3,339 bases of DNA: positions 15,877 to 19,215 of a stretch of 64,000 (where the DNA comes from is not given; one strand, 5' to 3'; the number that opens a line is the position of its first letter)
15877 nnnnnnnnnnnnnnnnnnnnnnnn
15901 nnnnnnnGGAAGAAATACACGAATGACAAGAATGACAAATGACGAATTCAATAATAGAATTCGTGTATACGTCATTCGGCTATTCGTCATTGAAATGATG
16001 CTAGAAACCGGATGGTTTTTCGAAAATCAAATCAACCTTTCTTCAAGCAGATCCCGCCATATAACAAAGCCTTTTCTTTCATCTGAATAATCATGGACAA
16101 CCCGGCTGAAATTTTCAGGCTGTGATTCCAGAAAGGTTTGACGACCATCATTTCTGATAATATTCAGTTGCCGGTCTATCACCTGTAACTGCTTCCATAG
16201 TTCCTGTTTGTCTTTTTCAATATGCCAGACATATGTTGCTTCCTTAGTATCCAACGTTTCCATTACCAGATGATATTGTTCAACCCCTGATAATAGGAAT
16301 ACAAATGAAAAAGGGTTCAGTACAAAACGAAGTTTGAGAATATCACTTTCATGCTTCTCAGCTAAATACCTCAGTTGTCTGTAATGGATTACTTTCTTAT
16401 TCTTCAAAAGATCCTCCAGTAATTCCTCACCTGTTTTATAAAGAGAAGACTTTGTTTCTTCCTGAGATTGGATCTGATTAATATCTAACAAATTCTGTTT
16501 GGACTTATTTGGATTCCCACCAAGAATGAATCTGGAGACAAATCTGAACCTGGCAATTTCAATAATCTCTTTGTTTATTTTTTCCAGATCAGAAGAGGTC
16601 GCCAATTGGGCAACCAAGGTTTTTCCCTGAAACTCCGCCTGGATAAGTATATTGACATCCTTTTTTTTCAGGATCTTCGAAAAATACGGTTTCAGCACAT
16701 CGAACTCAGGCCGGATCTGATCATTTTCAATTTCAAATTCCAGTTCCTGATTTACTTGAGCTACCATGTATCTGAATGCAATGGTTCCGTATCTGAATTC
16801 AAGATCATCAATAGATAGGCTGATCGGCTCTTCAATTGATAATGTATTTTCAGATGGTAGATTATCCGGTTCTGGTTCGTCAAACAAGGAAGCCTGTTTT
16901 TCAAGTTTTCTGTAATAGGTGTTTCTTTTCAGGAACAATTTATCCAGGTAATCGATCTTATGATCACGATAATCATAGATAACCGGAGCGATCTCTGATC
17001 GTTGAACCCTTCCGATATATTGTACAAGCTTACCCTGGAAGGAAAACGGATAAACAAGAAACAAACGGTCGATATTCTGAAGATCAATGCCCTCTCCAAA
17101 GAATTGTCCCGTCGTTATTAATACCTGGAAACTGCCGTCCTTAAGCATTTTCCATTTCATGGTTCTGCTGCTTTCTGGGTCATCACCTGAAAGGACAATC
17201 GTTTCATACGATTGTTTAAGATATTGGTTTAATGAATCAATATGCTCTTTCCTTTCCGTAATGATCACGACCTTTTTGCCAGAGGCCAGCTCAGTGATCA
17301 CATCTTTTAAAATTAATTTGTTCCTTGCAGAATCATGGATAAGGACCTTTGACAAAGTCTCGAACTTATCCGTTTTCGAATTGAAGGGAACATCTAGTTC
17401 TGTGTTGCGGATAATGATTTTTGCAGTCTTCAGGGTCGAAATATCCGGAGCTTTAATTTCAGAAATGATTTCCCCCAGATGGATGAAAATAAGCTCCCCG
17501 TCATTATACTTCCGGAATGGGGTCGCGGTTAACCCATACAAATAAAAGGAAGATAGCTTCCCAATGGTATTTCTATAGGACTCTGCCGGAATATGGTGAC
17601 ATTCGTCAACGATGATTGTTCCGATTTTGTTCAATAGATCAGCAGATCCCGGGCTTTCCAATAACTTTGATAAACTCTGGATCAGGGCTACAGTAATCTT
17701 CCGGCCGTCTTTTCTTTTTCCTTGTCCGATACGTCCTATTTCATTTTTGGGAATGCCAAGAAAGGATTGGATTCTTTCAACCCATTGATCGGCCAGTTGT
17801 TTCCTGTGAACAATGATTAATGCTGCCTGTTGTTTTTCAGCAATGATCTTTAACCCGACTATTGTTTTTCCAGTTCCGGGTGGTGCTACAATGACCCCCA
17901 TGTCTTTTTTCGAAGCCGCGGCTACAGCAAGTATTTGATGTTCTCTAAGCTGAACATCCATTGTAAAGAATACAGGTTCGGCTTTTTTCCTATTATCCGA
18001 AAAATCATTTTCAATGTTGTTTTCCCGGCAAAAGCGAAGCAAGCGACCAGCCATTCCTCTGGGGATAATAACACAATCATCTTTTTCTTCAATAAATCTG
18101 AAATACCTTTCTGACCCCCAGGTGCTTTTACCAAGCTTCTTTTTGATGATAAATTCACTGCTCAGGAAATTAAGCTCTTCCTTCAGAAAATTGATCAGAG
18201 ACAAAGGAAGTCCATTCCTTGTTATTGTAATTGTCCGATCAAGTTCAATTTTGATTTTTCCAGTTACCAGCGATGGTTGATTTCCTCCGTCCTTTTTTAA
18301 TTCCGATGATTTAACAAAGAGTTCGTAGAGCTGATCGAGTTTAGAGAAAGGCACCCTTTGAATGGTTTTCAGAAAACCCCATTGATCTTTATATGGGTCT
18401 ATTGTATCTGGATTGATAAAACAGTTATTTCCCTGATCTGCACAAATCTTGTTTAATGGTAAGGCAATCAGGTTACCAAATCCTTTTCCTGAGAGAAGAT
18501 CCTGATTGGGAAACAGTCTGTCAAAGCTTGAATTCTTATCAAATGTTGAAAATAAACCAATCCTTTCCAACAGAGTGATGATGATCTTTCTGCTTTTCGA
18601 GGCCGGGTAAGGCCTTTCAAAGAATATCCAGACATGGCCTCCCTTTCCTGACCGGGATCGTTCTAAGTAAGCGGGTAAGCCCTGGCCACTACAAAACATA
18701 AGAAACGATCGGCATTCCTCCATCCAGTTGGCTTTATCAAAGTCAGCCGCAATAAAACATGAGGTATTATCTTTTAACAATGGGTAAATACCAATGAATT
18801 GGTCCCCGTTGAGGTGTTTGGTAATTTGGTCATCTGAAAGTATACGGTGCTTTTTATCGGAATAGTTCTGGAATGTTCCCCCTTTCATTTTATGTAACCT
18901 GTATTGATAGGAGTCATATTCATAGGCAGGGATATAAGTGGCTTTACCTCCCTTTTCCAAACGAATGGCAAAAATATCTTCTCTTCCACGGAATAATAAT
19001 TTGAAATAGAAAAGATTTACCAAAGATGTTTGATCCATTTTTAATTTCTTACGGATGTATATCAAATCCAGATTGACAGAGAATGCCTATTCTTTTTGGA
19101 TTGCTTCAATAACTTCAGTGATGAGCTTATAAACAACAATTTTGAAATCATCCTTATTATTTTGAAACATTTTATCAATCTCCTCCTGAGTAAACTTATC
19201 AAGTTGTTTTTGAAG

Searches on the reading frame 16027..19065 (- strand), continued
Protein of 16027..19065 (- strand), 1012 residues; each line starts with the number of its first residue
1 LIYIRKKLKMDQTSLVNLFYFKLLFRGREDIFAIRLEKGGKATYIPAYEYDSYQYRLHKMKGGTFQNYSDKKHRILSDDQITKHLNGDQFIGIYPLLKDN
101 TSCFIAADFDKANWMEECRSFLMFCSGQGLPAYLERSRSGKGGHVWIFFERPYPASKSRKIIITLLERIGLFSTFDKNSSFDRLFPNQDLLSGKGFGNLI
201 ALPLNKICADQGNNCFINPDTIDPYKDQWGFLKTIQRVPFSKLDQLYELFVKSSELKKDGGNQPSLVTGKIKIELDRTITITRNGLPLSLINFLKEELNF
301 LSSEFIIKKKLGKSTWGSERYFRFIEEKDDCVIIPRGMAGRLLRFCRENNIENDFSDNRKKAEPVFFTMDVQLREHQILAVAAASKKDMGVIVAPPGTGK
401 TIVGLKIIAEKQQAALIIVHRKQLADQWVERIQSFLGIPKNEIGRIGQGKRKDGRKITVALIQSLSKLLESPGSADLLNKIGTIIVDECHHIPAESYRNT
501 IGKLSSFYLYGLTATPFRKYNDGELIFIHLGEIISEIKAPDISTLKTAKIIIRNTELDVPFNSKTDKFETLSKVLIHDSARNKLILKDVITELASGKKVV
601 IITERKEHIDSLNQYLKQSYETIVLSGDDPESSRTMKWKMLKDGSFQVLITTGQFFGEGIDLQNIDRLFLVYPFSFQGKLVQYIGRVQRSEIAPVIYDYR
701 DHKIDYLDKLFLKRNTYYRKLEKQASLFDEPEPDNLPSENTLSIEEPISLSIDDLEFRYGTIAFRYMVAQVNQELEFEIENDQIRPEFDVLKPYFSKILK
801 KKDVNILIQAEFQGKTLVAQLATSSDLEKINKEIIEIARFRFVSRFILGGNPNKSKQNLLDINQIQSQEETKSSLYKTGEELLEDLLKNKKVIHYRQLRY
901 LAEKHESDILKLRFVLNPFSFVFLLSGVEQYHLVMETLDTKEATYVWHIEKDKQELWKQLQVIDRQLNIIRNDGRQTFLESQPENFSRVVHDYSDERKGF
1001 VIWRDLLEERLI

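Call 109: get_annotated_region(hit=H14, flank=3500)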
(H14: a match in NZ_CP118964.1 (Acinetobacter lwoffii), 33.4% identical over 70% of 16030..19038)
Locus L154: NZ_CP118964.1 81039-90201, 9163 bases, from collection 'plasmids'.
description: Acinetobacter lwoffii strain DSM 2403 plasmid unnamed1, complete sequence
organism: Acinetobacter lwoffii (NCBI taxid 28090)
taxonomy: Bacteria; Pseudomonadota; Gammaproteobacteria; Moraxellales; Moraxellaceae; Acinetobacter; Acinetobacter lwoffii
host: -; source: Type strain bacterial culture; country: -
typing (MOB-suite, as given by PLSDB): mobilizable; replicon rep_cluster_1656; relaxase MOBP,MOBP,MOBP
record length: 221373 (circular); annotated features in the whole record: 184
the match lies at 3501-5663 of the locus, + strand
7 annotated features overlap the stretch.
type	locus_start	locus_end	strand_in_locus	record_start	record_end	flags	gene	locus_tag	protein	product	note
CDS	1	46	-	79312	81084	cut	-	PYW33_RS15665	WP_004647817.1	alkaline phosphatase D family protein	-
CDS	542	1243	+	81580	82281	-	-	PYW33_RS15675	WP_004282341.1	IS1 family transposase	-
CDS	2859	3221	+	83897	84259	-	-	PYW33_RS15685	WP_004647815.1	antitoxin Xre/MbcA/ParS toxin-binding domain-containing protein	-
CDS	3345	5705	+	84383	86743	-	-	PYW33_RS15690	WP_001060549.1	DEAD/DEAH box helicase family protein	-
CDS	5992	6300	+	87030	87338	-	-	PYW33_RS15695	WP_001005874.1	helix-turn-helix transcriptional regulator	-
CDS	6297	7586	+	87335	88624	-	-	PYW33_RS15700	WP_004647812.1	type II toxin-antitoxin system HipA family toxin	-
CDS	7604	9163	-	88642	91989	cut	-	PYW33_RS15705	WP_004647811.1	DEAD/DEAH box helicase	-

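Call 110: get_annotated_region(hit=H9, flank=3500)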
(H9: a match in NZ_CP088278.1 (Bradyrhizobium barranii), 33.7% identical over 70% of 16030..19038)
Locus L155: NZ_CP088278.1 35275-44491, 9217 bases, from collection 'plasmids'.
description: Bradyrhizobium barranii subsp. barranii strain 323S2 plasmid pBb323S2a, complete sequence
organism: Bradyrhizobium barranii (NCBI taxid 2823807)
taxonomy: Bacteria; Pseudomonadota; Alphaproteobacteria; Hyphomicrobiales; Nitrobacteraceae; Bradyrhizobium; Bradyrhizobium barranii
host: -; source: Glycine max cv. AC Glengarry,cell culture; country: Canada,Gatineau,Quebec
typing (MOB-suite, as given by PLSDB): conjugative; relaxase MOBP,MOBP; mating-pair formation MPF_T
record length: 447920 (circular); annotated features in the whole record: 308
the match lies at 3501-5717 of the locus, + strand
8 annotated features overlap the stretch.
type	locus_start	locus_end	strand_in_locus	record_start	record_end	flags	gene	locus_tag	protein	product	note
CDS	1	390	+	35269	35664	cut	-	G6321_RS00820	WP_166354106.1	type II toxin-antitoxin system VapC family toxin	-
CDS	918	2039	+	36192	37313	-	-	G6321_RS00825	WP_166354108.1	RHE_PE00001 family protein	-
CDS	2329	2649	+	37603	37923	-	-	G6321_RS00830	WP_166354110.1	hypothetical protein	-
CDS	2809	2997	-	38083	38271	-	-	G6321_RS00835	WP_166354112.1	hypothetical protein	-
CDS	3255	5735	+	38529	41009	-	-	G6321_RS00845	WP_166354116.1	DEAD/DEAH box helicase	-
CDS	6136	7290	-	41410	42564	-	-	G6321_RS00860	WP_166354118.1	TniQ family protein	-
CDS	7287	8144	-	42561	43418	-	-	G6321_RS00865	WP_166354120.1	TniB family NTP-binding protein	-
CDS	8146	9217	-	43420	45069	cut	-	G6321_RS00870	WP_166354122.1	Mu transposase C-terminal domain-containing protein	-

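Call 111: get_annotated_region(hit=H11, flank=3500)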
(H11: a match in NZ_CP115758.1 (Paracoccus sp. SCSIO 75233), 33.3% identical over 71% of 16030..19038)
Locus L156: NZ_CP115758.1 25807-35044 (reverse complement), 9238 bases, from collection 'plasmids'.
description: Paracoccus sp. SCSIO 75233 plasmid p1, complete sequence
organism: Paracoccus sp. SCSIO 75233 (NCBI taxid 3017782)
taxonomy: Bacteria; Pseudomonadota; Alphaproteobacteria; Rhodobacterales; Paracoccaceae; Paracoccus; Paracoccus sp. SCSIO 75233
host: -; source: cell culture,sediment; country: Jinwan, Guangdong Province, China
typing (MOB-suite, as given by PLSDB): conjugative; replicon rep_cluster_558; relaxase MOBP; mating-pair formation MPF_T
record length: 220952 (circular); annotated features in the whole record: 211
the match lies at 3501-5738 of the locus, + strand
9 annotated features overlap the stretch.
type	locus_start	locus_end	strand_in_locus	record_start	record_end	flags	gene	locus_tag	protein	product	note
CDS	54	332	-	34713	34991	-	-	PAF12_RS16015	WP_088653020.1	hypothetical protein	-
CDS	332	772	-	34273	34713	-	-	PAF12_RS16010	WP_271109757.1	hypothetical protein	-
CDS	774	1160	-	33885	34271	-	-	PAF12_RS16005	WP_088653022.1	DUF6878 family protein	-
CDS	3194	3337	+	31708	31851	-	-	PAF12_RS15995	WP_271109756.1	hypothetical protein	-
CDS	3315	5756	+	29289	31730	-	-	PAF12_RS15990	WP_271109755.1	DEAD/DEAH box helicase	-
CDS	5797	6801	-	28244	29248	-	-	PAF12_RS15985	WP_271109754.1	tyrosine-type recombinase/integrase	GO:0015074 - DNA integration [Evidence IEA]; GO:0006310 - DNA recombination [Evidence IEA]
CDS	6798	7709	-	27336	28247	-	-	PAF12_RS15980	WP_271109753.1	tyrosine-type recombinase/integrase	GO:0015074 - DNA integration [Evidence IEA]; GO:0006310 - DNA recombination [Evidence IEA]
CDS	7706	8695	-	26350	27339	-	-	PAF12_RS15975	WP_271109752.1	tyrosine-type recombinase/integrase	GO:0015074 - DNA integration [Evidence IEA]; GO:0006310 - DNA recombination [Evidence IEA]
CDS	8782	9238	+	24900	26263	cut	-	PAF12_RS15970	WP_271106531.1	IS3 family transposase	-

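Call 112: get_annotated_region(hit=H24, flank=3500)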
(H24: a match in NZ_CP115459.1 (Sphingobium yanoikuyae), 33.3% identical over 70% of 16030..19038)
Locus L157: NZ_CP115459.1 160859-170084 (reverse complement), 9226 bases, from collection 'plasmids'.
description: Sphingobium yanoikuyae strain CC4533 plasmid pTB1, complete sequence
organism: Sphingobium yanoikuyae (NCBI taxid 13690)
taxonomy: Bacteria; Pseudomonadota; Alphaproteobacteria; Sphingomonadales; Sphingomonadaceae; Sphingobium; Sphingobium yanoikuyae
host: -; source: cell culture; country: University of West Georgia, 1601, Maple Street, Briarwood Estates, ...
typing (MOB-suite, as given by PLSDB): non-mobilizable; mating-pair formation MPF_T
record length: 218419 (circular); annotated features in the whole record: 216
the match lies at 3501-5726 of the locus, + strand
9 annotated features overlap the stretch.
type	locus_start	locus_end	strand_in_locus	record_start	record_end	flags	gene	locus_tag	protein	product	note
CDS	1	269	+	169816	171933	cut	-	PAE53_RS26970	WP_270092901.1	hypothetical protein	-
CDS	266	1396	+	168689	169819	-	-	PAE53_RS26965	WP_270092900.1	TniB family NTP-binding protein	-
CDS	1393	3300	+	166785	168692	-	-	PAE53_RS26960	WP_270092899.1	TniQ family protein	-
CDS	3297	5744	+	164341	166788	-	-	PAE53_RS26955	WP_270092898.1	DEAD/DEAH box helicase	-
CDS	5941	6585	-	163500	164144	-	-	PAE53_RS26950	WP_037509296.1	hypothetical protein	-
CDS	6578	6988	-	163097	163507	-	-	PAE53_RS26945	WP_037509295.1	hypothetical protein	-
CDS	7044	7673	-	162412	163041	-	-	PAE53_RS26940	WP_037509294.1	hypothetical protein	-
CDS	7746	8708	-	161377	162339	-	-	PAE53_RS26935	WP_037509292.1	phosphoadenosine phosphosulfate reductase family protein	-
CDS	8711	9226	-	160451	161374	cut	-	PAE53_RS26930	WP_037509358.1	zincin-like metallopeptidase domain-containing protein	-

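Call 113: get_annotated_region(hit=H25, flank=3500)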
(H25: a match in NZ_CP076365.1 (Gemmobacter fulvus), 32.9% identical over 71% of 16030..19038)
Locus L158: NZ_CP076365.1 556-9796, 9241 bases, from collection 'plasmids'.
description: Gemmobacter fulvus strain con5 plasmid p4, complete sequence
organism: Gemmobacter fulvus (NCBI taxid 2840474)
taxonomy: Bacteria; Pseudomonadota; Alphaproteobacteria; Rhodobacterales; Paracoccaceae; Gemmobacter; Gemmobacter fulvus
host: -; source: cell culture,Anabaena culture; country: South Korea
typing (MOB-suite, as given by PLSDB): non-mobilizable; replicon rep_cluster_579
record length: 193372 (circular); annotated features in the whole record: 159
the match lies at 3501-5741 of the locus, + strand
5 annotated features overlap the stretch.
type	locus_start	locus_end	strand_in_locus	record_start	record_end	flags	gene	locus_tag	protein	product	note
CDS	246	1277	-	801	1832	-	-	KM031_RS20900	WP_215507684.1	toprim domain-containing protein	-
CDS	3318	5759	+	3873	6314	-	-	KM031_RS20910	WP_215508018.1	DEAD/DEAH box helicase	-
CDS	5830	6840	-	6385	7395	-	-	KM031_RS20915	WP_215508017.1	tyrosine-type recombinase/integrase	GO:0015074 - DNA integration [Evidence IEA]; GO:0006310 - DNA recombination [Evidence IEA]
CDS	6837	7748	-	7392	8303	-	-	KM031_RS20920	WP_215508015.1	tyrosine-type recombinase/integrase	GO:0015074 - DNA integration [Evidence IEA]; GO:0006310 - DNA recombination [Evidence IEA]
CDS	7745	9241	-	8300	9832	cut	-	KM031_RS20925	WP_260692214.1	tyrosine-type recombinase/integrase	GO:0015074 - DNA integration [Evidence IEA]; GO:0006310 - DNA recombination [Evidence IEA]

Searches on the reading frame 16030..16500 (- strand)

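Call 90: search_protein_families(library=pfam, proteins=[window:16030-16500:-], max_evalue=5)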
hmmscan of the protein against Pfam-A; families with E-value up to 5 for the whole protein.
window:16030-16500:- (157 aa): 2 families
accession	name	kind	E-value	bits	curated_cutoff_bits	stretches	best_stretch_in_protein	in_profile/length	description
PF21566.2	NagA_C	-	0.07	13.5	27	1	12-66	14-66/118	Beta-N-acetylglucosaminidase, C-terminal domain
PF00629.30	MAM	-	0.15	12.3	26.4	1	64-108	75-121/158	MAM domain, meprin/A5/mu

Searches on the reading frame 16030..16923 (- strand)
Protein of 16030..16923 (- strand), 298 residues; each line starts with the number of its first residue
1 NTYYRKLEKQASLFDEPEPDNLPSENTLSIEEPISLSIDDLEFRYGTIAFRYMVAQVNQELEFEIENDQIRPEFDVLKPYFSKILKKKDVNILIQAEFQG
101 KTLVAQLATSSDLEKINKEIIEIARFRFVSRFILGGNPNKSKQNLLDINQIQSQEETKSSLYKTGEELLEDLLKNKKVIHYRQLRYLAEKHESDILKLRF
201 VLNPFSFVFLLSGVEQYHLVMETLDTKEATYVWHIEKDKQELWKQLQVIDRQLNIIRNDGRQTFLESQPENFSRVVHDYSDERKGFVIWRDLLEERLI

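Call 44: predict_structure(alignment_id=A1)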
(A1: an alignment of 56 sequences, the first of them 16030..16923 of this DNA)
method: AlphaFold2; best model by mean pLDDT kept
length: 298 residues; sequences in the alignment: 56
mean_pLDDT: 78.9   pTM: 0.72
mean pLDDT of the five models: 78.9, 77.4, 77.0, 74.7, 73.0
residues with pLDDT >= 90: 110; 70-90: 115; 50-70: 32; < 50: 41
segments of 3 or more residues with pLDDT < 50: 1-3, 9-13, 15-23, 125-142, 154-158
pLDDT, mean of each block of 10 residues (from residue 1): 47 48 67 93 90 91 87 80 86 91 89 77 44 32 57 52 78 84 95 86 80 95 87 94 88 82 90 93 93 93
secondary structure, 60 per line:
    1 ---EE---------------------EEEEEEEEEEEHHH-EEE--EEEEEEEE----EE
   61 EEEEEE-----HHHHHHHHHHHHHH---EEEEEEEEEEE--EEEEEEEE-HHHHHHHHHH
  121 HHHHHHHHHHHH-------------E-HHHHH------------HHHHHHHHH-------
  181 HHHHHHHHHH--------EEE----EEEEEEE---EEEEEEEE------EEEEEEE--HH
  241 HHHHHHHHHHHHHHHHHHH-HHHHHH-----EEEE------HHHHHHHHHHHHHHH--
elements in order: E27-37 E42-44 E47-54 E59-66 H72-85 E89-99 E102-109 H111-132 H148-152 H165-173 H181-190 E199-201 E206-212 E216-223 E230-236 H239-259 H261-266 E272-275 H282-296

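Call 49: fold_search(model_id=the predicted structure, library=pdb)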
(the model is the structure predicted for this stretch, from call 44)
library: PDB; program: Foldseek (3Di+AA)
matches with E <= 10: 261; with E <= 0.001: 0
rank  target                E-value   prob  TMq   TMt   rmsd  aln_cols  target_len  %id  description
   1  3q4k_A                1.1e-01  0.06  0.09  0.08  16.6       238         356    9  Structure of a small peptide ligand bound to E.coli DNA sliding clamp (released 2011-12-28)
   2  2gm1_B                2.7e-01  0.14  0.13  0.13  14.5       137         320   12  Crystal structure of the mitotic kinesin eg5 in complex with mg-adp and n-(3-aminopropyl)-n-((3-benzyl-5-chloro-4-oxo- (released 2006-06-27)
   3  4k74_B                2.7e-01  0.04  0.11  0.10  17.4       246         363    9  The UmuC subunit of the E. coli DNA polymerase V shows a unique interaction with the beta-clamp processivity factor. (released 2013-07-17)
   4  6amq_C                2.8e-01  0.05  0.11  0.10  17.1       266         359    9  Crystal structure of the DNA polymerase III subunit beta from Enterobacter cloacae (released 2017-11-01)
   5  2gm1_D                3.9e-01  0.12  0.13  0.13  14.5       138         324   12  Crystal structure of the mitotic kinesin eg5 in complex with mg-adp and n-(3-aminopropyl)-n-((3-benzyl-5-chloro-4-oxo- (released 2006-06-27)
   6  4mjp_A                4.4e-01  0.04  0.12  0.10  17.1       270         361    9  E. coli sliding clamp in complex with (R)-Vedaprofen (released 2013-09-18)
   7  7azc_C                4.4e-01  0.04  0.11  0.10  16.4       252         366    8  DNA polymerase sliding clamp from Escherichia coli with peptide 22 bound (released 2021-12-01)
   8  7azl_D                4.4e-01  0.03  0.10  0.09  16.9       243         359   11  DNA polymerase sliding clamp from Escherichia coli with peptide 38 bound (released 2021-12-01)
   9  5ffp_A                4.6e-01  0.10  0.12  0.21  18.8       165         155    9  Crystal structure of CdiI from Burkholderia dolosa AUO158 (released 2016-01-20)
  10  4k3o_A                4.6e-01  0.03  0.11  0.10  17.5       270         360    8  E. coli sliding clamp in complex with AcQADLF (released 2013-05-01)
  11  4k74_A                4.9e-01  0.03  0.10  0.08  17.8       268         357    9  The UmuC subunit of the E. coli DNA polymerase V shows a unique interaction with the beta-clamp processivity factor. (released 2013-07-17)
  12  6hkx_A                5.2e-01  0.05  0.11  0.10  14.9       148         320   11  Eg5-inhibitor complex (released 2019-09-25)
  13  7azl_C                5.2e-01  0.04  0.12  0.11  16.6       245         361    9  DNA polymerase sliding clamp from Escherichia coli with peptide 38 bound (released 2021-12-01)
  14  2gm1_A                5.5e-01  0.08  0.13  0.12  14.8       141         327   12  Crystal structure of the mitotic kinesin eg5 in complex with mg-adp and n-(3-aminopropyl)-n-((3-benzyl-5-chloro-4-oxo- (released 2006-06-27)
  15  3p16_B                5.5e-01  0.04  0.11  0.10  15.6       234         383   10  Crystal structure of DNA polymerase III sliding clamp (released 2011-08-24)
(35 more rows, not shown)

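Call 54: fold_search(model_id=the predicted structure, library=viral)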
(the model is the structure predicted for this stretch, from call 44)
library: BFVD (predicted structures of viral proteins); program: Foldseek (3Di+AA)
matches with E <= 10: 496; with E <= 0.001: 0
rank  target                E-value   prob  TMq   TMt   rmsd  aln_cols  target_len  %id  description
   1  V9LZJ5                7.0e-03  0.25  0.13  0.15  17.7       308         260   10  Uncharacterized protein [Vibrio phage VP4B]
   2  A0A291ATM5            1.1e-01  0.18  0.12  0.18  14.5       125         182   14  Uncharacterized protein [Pandoravirus salinus]
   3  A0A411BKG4            1.7e-01  0.12  0.10  0.16  14.2       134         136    9  Uncharacterized protein [Vibrio phage VspSw_1]
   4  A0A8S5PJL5            2.1e-01  0.05  0.11  0.09  19.3       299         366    9  Beta clamp protein [Myoviridae sp. ctsK93]
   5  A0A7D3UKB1            2.5e-01  0.04  0.11  0.14  18.6       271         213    9  (no name in the UniProt tables at hand)
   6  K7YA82                2.5e-01  0.03  0.11  0.10  23.9       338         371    8  B149 [Rat cytomegalovirus (isolate England)]
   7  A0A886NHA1            2.6e-01  0.06  0.14  0.15  19.5       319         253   12  (no name in the UniProt tables at hand)
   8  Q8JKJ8                2.8e-01  0.12  0.16  0.12  20.1       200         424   11  Orf115 [Heliothis zea nudivirus 1]
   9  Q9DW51                2.8e-01  0.04  0.11  0.08  26.7       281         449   11  Pr145 [Rat cytomegalovirus (strain Maastricht)]
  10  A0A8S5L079            3.1e-01  0.04  0.11  0.08  24.3       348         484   13  Maturation protein (Fragment) [ssRNA phage SRR6960509_3]
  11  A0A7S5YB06            3.3e-01  0.80  0.17  0.47   4.4        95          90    9  (no name in the UniProt tables at hand)
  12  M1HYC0                3.3e-01  0.30  0.15  0.12   9.8       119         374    7  (no name in the UniProt tables at hand)
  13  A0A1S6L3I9            3.4e-01  0.07  0.14  0.10  21.4       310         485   10  Uncharacterized protein [Erwinia phage vB_EamM_Yoloswag]
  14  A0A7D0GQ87            4.1e-01  0.10  0.09  0.20  18.2       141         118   11  (no name in the UniProt tables at hand)
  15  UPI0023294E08         4.3e-01  0.04  0.12  0.15  20.9       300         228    8  (no name look-up for this kind of identifier)
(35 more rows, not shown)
